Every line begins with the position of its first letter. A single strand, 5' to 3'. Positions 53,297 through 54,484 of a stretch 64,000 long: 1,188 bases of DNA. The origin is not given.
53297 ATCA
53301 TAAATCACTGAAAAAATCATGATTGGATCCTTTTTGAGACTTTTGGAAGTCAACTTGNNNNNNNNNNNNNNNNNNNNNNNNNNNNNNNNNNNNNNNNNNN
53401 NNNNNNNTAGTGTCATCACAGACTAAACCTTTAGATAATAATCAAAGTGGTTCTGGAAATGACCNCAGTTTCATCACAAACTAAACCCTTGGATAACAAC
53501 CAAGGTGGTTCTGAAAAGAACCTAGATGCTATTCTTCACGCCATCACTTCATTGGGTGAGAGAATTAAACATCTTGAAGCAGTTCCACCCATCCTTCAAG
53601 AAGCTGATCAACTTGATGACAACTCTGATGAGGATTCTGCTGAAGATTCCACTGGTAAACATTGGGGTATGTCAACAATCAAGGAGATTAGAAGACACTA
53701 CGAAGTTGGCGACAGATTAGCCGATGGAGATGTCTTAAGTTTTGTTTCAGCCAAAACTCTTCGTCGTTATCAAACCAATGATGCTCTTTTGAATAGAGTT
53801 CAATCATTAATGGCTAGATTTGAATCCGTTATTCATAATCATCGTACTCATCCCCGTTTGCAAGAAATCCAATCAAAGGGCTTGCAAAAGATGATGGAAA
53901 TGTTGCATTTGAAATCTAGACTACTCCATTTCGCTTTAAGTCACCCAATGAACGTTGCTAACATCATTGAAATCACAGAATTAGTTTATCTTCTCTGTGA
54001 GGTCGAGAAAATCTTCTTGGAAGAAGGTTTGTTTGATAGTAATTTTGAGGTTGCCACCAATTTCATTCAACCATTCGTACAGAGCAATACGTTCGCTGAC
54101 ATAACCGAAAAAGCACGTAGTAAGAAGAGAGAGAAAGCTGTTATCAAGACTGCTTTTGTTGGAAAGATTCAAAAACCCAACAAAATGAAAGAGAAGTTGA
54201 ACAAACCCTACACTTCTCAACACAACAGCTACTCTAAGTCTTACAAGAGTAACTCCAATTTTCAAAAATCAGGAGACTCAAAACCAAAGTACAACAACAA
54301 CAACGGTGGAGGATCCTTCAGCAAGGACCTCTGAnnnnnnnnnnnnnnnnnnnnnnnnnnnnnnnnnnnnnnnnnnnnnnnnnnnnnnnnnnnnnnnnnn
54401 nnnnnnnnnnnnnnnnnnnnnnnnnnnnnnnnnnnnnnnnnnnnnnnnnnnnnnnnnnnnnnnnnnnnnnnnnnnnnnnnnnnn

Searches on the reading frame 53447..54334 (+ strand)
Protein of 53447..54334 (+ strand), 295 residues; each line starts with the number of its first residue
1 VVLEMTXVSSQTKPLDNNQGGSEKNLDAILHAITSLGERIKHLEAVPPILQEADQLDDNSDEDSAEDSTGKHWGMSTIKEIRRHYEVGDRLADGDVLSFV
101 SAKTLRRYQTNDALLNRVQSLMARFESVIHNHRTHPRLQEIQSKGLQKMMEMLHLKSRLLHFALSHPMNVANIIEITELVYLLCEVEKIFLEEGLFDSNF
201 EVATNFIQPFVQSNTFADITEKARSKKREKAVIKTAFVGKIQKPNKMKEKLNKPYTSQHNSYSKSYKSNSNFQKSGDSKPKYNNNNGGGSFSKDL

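Call 36: search_protein_families(library=pfam, proteins=[window:53447-54334:+], max_evalue=0.001)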
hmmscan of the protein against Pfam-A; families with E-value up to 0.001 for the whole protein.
window:53447-54334:+ (295 aa): 0 families

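Call 52: search_protein_families(library=pfam, proteins=[window:53447-54334:+], max_evalue=0.001)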
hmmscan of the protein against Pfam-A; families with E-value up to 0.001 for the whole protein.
window:53447-54334:+ (295 aa): 0 families

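Call 62: search_protein_families(library=pfam, proteins=[window:53447-54334:+], max_evalue=0.5)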
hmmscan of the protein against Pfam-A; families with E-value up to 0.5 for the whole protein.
window:53447-54334:+ (295 aa): 1 family
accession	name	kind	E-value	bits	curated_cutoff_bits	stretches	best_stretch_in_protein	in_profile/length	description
PF07543.17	PGA2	-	0.28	11.6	24.2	0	51-84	77-109/135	Protein trafficking PGA2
